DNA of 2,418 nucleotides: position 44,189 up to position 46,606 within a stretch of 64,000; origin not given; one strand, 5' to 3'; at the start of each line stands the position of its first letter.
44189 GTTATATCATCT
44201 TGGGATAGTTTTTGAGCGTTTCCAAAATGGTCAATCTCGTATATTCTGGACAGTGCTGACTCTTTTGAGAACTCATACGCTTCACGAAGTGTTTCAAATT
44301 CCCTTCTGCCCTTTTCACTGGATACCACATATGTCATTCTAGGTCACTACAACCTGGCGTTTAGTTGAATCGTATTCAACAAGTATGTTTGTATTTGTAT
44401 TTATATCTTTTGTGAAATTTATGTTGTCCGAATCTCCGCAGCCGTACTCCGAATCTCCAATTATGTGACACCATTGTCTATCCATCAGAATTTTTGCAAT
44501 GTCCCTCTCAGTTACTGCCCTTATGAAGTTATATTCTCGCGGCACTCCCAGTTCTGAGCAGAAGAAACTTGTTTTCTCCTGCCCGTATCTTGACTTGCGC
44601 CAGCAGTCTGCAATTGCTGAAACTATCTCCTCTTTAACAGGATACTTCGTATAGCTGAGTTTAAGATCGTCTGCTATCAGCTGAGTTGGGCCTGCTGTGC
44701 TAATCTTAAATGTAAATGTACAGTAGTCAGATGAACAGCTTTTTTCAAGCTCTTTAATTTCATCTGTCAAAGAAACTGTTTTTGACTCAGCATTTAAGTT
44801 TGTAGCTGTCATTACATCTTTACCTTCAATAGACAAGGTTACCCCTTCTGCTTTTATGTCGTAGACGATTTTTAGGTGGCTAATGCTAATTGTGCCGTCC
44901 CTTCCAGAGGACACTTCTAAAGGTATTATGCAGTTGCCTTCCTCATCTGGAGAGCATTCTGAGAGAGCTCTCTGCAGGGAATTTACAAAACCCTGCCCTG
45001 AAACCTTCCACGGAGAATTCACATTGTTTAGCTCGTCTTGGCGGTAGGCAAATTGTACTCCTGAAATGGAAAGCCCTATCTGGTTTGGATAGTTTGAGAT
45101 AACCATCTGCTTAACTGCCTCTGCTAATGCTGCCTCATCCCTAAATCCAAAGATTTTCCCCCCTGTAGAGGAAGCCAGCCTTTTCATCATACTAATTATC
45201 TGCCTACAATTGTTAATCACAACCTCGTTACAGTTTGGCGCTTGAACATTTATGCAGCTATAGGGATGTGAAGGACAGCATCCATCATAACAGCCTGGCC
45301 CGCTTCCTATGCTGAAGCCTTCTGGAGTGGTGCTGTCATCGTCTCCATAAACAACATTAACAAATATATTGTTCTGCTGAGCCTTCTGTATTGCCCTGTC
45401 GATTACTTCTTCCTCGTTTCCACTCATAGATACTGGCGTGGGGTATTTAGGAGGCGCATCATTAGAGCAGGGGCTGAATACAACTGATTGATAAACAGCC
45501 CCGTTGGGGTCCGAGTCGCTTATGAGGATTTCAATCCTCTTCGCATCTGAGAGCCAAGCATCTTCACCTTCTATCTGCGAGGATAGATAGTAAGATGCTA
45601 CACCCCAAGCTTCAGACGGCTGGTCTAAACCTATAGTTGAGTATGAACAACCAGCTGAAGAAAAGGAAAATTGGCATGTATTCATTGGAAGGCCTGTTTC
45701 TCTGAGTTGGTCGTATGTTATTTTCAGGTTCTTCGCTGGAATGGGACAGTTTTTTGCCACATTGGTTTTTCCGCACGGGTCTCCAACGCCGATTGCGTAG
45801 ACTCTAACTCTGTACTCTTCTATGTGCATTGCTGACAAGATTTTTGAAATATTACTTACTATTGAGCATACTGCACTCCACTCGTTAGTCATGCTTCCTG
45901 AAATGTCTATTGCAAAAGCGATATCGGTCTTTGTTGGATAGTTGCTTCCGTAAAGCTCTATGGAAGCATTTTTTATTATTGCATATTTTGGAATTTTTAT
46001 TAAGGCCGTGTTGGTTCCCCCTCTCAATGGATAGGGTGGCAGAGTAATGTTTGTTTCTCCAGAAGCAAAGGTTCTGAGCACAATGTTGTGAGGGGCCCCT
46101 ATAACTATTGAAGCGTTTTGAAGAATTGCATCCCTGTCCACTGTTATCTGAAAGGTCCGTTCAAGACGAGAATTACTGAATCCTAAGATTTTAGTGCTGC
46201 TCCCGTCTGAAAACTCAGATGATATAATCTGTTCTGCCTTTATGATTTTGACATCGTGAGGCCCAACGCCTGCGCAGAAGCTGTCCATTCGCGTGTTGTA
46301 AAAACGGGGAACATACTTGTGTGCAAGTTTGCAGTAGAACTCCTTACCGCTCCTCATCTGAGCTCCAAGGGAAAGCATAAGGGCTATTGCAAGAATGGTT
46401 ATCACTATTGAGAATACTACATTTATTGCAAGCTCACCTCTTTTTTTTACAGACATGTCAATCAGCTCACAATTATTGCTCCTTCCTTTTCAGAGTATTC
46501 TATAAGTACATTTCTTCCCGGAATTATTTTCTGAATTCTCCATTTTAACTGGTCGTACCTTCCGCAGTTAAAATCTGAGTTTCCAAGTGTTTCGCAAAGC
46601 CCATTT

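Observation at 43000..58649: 15.6-kb, 14-gene block of prepilin-like proteins carrying adhesin and enzyme modules around an orphan FlaJ-like platform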

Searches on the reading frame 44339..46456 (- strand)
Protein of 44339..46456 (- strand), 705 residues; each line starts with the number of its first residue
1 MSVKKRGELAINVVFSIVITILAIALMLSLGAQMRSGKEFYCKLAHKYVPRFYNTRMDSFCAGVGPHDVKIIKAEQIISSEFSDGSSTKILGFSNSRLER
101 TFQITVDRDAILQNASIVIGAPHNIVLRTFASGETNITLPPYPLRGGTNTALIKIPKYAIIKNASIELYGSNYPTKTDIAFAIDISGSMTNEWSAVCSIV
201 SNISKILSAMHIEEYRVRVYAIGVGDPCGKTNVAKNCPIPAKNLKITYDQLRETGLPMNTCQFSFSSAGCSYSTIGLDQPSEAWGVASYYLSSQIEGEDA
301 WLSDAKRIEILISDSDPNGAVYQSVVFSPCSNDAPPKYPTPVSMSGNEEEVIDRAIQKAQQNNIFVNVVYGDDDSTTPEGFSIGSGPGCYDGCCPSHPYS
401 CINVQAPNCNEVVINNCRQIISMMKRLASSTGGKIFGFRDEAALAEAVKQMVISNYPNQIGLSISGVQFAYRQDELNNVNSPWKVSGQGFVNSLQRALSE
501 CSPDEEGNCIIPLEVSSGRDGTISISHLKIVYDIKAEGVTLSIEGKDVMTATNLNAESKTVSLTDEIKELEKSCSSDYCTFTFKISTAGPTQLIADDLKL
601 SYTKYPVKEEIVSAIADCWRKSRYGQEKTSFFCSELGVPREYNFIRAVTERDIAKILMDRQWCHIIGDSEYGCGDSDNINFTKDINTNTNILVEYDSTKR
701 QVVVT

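Call 6: search_protein_families(library=pfam, max_evalue=0.01, proteins=[window:44339-46456:-])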
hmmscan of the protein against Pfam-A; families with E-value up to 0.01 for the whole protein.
window:44339-46456:- (705 aa): 0 families

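Call 28: search_solved_structures(query=window:44339-46456:-, max_evalue=1, show_alignments=2)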
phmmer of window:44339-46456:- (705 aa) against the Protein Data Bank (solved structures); distinct sequences matched with E-value up to 1: 0.

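Call 30: find_homologous_proteins(query=window:44339-46456:-, max_evalue=0.001)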
Query window:44339-46456:- (705 aa): 5 proteins with E <= 0.001 among 8000 candidates.
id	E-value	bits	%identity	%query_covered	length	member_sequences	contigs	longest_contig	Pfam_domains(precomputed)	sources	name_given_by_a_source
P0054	0.0e+0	1605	100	100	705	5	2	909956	-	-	-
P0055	2.1e-250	851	56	99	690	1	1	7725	-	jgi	jgi:hypothetical protein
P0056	3.8e-250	850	55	100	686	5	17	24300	-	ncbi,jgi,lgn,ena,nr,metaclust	ncbi:hypothetical protein COT07_01960 [Candidatus Woesearchaeota archaeon CG07_land_8_20_14_0_80_44_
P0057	1.4e-230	785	53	99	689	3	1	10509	-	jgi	jgi:hypothetical protein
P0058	4.2e-196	671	46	100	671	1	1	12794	-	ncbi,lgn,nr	ncbi:MAG: hypothetical protein NTZ02_03475 [Candidatus Woesearchaeota archaeon]|nr:hypothetical prot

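Call 33: search_solved_structures(query=A2, max_evalue=10, show_alignments=3)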
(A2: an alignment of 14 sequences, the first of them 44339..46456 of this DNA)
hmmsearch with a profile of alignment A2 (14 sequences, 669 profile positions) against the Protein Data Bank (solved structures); distinct sequences matched with E-value up to 10: 18.
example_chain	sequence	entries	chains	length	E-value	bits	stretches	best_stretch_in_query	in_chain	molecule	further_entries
5ffg_B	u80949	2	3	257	0.0044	18.6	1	174-354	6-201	Integrin beta-6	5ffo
8tcg_B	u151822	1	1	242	0.0052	18.4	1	174-354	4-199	Integrin beta-6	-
5nem_B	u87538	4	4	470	0.012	17.2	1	170-351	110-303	Integrin beta-6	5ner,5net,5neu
9xmm_B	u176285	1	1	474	0.012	17.2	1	170-351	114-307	Integrin beta-6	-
9cz7_B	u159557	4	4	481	0.012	17.2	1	170-351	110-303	Integrin beta-6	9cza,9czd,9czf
4um9_B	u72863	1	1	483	0.013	17.1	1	170-351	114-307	Integrin beta-6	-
4um9_D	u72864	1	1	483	0.013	17.1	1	170-351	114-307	Integrin beta-6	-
1bk4_A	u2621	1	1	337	0.55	11.7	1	184-261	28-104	PROTEIN (FRUCTOSE-1,6-BISPHOSPHATASE)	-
2c0s_A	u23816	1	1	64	0.57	11.7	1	615-665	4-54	CONSERVED DOMAIN PROTEIN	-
3on4_A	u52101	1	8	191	0.6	11.6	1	382-464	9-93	Transcriptional regulator, TetR family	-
4gbv_A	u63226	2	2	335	0.72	11.3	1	183-261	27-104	Fructose-1,6-bisphosphatase 1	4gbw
1yxi_A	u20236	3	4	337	0.73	11.3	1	183-261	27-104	Fructose-1,6-bisphosphatase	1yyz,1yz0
4gx3_A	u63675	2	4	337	1.1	10.8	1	183-261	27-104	Fructose-1,6-bisphosphatase 1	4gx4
4gx6_A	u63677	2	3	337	1.2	10.6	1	183-261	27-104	Fructose-1,6-bisphosphatase 1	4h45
1cnq_A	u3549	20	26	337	1.2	10.6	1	183-261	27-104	FRUCTOSE-1,6-BISPHOSPHATASE | Fructose-1,6-bisphosphatase 1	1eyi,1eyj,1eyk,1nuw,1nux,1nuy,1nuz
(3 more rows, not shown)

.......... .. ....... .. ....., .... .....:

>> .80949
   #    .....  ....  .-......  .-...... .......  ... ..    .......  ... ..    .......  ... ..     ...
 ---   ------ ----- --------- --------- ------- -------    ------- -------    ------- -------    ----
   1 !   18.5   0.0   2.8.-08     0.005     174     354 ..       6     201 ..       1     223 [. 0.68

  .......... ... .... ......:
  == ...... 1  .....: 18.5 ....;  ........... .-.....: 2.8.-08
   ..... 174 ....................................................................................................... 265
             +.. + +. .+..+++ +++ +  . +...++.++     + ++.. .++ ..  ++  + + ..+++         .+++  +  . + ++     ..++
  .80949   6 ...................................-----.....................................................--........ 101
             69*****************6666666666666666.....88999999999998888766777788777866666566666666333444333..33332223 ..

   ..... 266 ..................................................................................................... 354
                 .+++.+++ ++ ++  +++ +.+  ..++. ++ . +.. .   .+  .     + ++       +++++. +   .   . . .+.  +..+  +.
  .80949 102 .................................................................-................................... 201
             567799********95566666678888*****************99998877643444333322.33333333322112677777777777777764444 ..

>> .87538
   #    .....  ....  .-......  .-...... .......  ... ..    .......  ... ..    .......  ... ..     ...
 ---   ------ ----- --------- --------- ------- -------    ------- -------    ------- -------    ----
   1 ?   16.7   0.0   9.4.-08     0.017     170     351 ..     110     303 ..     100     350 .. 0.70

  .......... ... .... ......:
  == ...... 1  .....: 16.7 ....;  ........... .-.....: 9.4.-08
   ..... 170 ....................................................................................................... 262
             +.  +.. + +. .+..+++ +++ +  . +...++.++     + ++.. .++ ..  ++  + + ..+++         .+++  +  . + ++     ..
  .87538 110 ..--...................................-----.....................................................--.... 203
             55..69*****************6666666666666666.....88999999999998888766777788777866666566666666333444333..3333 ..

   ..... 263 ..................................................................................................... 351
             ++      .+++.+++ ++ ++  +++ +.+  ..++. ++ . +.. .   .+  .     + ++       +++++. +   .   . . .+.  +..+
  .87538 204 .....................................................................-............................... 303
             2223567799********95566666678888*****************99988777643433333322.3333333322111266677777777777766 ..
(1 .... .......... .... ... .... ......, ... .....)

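Call 37: find_homologous_proteins(query=A2, max_evalue=0.001)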
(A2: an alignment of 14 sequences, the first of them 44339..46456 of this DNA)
Query A2 (14 sequences) (705 aa, profile of the alignment): 5 proteins with E <= 0.001 among 8000 candidates.
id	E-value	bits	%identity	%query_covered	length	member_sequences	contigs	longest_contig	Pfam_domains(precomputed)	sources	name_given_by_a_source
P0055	4.4e-280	949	56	99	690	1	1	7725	-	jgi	jgi:hypothetical protein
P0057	1.7e-278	944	53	99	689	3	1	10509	-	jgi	jgi:hypothetical protein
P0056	2.0e-273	927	55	100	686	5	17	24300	-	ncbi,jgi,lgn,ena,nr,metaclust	ncbi:hypothetical protein COT07_01960 [Candidatus Woesearchaeota archaeon CG07_land_8_20_14_0_80_44_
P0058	4.0e-256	870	46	100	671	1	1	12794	-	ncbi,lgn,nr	ncbi:MAG: hypothetical protein NTZ02_03475 [Candidatus Woesearchaeota archaeon]|nr:hypothetical prot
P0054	2.7e-255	867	100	100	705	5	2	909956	-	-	-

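Call 46: search_protein_families(library=ncbifam, max_evalue=0.01, proteins=[window:44339-46456:-])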
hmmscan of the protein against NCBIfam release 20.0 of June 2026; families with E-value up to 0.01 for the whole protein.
window:44339-46456:- (705 aa): 0 families

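Call 50: predict_structure(alignment_id=A3)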
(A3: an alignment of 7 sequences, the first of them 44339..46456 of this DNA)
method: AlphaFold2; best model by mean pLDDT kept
length: 705 residues; sequences in the alignment: 7
mean_pLDDT: 71.7   pTM: 0.58
mean pLDDT of the five models: 71.7, 69.6, 69.3, 66.1, 50.6
residues with pLDDT >= 90: 181; 70-90: 257; 50-70: 118; < 50: 149
segments of 3 or more residues with pLDDT < 50: 1-9, 31-34, 49-57, 62-71, 224-233, 260-282, 315-346, 373-417, 669-672
pLDDT, mean of each block of 10 residues (from residue 1): 45 69 66 52 58 47 42 73 93 93 87 92 95 92 85 95 95 76 63 69 74 79 49 58 73 65 36 35 71 70 76 52 34 37 48 87 83 41 33 35 31 44 78 72 71 77 94 78 91 96 92 92 92 95 92 93 91 82 94 94 81 81 69 79 74 77 59 60 80 85 85
secondary structure, 60 per line:
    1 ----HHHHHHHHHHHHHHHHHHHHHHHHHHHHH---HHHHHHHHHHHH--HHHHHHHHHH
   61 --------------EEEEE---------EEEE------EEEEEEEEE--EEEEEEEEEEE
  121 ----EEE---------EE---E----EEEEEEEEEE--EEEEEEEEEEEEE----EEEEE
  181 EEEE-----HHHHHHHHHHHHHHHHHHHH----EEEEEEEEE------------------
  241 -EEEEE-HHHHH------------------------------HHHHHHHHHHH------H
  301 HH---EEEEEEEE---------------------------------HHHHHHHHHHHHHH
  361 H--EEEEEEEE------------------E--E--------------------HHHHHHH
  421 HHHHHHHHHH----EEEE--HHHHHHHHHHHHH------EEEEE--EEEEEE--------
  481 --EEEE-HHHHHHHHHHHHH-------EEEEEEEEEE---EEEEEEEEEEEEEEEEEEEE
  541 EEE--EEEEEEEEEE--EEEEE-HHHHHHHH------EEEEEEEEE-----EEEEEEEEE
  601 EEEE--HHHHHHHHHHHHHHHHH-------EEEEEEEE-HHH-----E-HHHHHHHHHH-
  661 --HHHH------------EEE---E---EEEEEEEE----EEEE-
elements in order (helices of 4 or more, strands of 3 or more residues): H5-33 H37-48 H51-60 E75-79 E89-92 E99-107 E110-120 E125-127 E147-156 E159-171 E176-184 H190-209 E214-222 E242-246 H248-252 H283-293 E306-313 H347-361 E364-371 H414-430 E435-438 H441-453 E460-464 E467-472 E483-486 H488-500 E508-517 E521-543 E546-555 E558-562 H564-571 E578-586 E592-604 H607-623 E631-638 H650-659 H663-666 E679-681 E689-696 E701-704

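Call 52: fold_search(model_id=the predicted structure, library=pdb)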
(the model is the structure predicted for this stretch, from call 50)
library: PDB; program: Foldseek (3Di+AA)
matches with E <= 10: 823; with E <= 0.001: 21
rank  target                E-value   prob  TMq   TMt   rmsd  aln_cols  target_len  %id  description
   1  6om1_F                1.3e-05  1.00  0.20  0.39  14.0       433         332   11  Crystal structure of an atypical integrin (released 2019-12-11)
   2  6om1_B                2.2e-05  1.00  0.20  0.37  14.6       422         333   12  Crystal structure of an atypical integrin (released 2019-12-11)
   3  7y1t_B                2.3e-05  1.00  0.19  0.34  17.7       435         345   10  Complex of integrin alphaV/beta8 and L-TGF-beta1 at a ratio of 1:2 (released 2022-08-31)
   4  6om1_H                6.6e-05  1.00  0.20  0.38  20.3       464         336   11  Crystal structure of an atypical integrin (released 2019-12-11)
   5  6om1_D                8.7e-05  1.00  0.19  0.38  15.5       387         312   12  Crystal structure of an atypical integrin (released 2019-12-11)
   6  8xfg_B                8.7e-05  0.99  0.18  0.26  19.7       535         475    8  Cryo-EM structure of integrin ITGAV, ITGB3 and CYCLO (RGDFK) complex, conformation 1 (released 2024-12-18)
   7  2vdl_B                8.7e-05  0.99  0.18  0.26  19.9       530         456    8  Re-refinement of Integrin AlphaIIbBeta3 Headpiece (released 2008-09-02)
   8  5e6u_B                9.7e-05  1.00  0.19  0.28  16.8       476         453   10  Structures of leukocyte integrin aLb2: The aI domain, the headpiece, and the pocket for the internal ligand (released 2016-04-06)
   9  8tcf_B                1.2e-04  0.99  0.18  0.33  24.1       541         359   11  Integrin alpha-v beta-8 in complex with minibinder B8_BP_dsulf (released 2023-09-27)
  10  7usl_B                1.4e-04  1.00  0.20  0.21  17.0       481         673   11  Integrin alphaM/beta2 ectodomain in complex with adenylate cyclase toxin RTX751 and M1F5 Fab (released 2022-08-17)
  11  9p6s_B                1.5e-04  1.00  0.18  0.27  16.1       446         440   10  Cryo-EM structure of human integrin alpha5beta1 in complex with fibronectin (FN 7-10) (released 2026-03-25)
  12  2vdk_B                1.8e-04  0.99  0.19  0.27  18.7       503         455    9  Re-refinement of Integrin AlphaIIbBeta3 Headpiece (released 2008-09-02)
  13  8vs6_B                2.0e-04  1.00  0.19  0.34  13.8       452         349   11  L-TGF-b3/avb8 (released 2024-09-11)
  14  6uja_B                2.0e-04  0.98  0.18  0.31  24.2       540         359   10  Integrin alpha-v beta-8 in complex with pro-TGF-beta1 (released 2020-02-05)
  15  2vc2_B                2.8e-04  0.98  0.18  0.26  19.4       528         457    8  Re-refinement of Integrin AlphaIIbBeta3 Headpiece Bound to Antagonist L-739758 (released 2008-09-02)
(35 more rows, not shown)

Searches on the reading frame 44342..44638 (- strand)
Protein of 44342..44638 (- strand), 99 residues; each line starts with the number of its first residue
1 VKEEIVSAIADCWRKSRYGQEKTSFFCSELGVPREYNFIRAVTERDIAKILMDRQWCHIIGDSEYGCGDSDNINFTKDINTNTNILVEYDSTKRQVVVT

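Call 59: search_protein_representatives(alignment_id=A4)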
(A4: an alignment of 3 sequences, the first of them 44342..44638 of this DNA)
Query: 3 sequences, 100 profile positions. Proteins with E-value up to 0.001 (for the whole library): 139; up to 1e-10: 78; up to 1e-30: 2. The best 139 are listed.
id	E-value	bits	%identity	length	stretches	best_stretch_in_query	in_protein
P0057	2.6e-33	130.3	-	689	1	1-100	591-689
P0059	2.1e-32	127.3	-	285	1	2-100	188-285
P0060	5.9e-29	116.3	-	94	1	8-100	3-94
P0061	6.0e-29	116.2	-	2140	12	54-79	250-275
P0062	1.6e-28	114.9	-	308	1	2-100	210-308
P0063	3.3e-25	104.2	-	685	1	2-100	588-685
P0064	3.5e-24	101.0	-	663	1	1-100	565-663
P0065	3.8e-24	100.8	-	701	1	1-100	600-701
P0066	1.1e-23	99.3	-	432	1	1-99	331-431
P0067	1.2e-23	99.3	-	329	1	1-100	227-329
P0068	1.5e-23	98.9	-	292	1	3-100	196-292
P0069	2.2e-23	98.4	-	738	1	3-100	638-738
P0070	3.5e-23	97.7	-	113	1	4-99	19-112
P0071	5.1e-22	94.0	-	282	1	1-99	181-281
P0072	5.3e-22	94.0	-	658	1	2-99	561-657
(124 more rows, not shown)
